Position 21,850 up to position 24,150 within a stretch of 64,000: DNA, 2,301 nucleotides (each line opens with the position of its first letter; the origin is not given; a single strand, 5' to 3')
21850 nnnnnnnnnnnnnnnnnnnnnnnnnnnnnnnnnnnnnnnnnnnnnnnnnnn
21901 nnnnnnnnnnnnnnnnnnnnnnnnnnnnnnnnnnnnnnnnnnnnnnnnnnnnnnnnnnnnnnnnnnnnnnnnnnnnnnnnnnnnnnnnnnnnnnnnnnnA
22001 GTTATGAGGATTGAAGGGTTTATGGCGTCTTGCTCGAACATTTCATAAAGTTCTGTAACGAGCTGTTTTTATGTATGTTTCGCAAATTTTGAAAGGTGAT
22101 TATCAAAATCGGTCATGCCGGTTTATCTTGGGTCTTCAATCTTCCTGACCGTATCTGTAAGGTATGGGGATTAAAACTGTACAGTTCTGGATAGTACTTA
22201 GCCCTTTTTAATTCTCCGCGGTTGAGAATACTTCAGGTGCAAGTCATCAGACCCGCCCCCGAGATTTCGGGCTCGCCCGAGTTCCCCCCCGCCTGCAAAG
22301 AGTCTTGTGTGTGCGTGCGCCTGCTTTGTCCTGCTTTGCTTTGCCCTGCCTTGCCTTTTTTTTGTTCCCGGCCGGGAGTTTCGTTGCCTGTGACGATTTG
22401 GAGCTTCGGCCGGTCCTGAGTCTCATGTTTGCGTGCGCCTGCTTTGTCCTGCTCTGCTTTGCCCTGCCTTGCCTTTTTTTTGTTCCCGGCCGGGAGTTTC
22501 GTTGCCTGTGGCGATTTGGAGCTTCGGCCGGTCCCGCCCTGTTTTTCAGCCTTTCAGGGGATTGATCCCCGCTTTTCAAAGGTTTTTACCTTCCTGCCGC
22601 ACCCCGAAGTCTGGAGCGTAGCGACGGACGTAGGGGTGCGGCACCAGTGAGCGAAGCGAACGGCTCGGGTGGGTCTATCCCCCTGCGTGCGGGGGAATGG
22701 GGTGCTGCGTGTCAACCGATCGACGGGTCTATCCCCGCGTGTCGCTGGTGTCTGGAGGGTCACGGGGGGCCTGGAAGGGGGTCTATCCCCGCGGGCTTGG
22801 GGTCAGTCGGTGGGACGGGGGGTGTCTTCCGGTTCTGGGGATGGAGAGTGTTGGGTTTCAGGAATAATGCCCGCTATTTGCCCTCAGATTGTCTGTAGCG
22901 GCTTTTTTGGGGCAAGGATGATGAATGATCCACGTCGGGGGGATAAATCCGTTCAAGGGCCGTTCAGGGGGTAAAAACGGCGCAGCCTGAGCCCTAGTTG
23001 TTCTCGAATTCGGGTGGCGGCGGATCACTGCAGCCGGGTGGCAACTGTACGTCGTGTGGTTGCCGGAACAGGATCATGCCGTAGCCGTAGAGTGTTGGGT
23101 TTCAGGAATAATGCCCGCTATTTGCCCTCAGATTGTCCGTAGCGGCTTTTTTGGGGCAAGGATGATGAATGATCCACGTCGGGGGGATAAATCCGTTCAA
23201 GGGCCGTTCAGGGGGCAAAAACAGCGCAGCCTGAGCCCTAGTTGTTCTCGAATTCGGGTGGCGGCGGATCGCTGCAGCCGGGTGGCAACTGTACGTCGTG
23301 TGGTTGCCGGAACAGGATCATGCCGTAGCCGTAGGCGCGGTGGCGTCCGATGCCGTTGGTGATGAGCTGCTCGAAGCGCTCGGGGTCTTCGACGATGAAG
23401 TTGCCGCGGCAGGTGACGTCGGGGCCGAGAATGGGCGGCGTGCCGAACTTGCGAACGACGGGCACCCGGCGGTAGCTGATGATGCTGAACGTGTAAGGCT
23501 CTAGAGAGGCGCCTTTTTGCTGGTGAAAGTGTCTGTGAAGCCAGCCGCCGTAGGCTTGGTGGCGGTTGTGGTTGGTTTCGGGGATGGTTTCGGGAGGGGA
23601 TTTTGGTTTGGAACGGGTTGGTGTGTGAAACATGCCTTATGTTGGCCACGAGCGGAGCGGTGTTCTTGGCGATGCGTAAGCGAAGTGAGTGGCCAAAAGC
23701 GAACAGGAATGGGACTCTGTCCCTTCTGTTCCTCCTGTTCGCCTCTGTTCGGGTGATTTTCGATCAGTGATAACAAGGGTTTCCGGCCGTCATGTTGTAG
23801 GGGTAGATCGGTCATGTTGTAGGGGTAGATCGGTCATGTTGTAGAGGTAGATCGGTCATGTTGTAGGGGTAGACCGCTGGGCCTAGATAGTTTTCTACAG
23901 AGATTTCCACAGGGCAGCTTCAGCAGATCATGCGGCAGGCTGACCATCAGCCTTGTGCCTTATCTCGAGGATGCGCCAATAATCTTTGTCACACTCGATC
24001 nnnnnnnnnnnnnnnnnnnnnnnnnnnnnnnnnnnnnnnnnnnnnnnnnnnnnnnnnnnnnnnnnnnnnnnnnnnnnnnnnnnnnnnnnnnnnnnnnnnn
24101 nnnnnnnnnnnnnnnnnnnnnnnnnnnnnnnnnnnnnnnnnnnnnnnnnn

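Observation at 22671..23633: Cas6e-like mini-ORF next to degenerate type I-E-like repeat fragments inside a plasmid ori region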

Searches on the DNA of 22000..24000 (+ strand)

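Call 5: search_dna_similar(query=window:22200-24000:+, collection=plasmids, mode=near)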
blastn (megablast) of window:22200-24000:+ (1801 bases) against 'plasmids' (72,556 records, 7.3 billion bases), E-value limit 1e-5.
No match.

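Call 47: search_rna_families(source=window, start=22000, end=24000, threshold=evalue, max_evalue=1, show_alignments=3)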
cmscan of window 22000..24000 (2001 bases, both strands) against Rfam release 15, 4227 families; matches with E-value up to 1: 1.
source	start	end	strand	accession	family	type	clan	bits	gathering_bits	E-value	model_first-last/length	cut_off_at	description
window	22921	22983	-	RF02837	anti-hemB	Gene; sRNA;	-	17.9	49.5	0.42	1-81/81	no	Burkholderia RNA 7 (anti-hemB)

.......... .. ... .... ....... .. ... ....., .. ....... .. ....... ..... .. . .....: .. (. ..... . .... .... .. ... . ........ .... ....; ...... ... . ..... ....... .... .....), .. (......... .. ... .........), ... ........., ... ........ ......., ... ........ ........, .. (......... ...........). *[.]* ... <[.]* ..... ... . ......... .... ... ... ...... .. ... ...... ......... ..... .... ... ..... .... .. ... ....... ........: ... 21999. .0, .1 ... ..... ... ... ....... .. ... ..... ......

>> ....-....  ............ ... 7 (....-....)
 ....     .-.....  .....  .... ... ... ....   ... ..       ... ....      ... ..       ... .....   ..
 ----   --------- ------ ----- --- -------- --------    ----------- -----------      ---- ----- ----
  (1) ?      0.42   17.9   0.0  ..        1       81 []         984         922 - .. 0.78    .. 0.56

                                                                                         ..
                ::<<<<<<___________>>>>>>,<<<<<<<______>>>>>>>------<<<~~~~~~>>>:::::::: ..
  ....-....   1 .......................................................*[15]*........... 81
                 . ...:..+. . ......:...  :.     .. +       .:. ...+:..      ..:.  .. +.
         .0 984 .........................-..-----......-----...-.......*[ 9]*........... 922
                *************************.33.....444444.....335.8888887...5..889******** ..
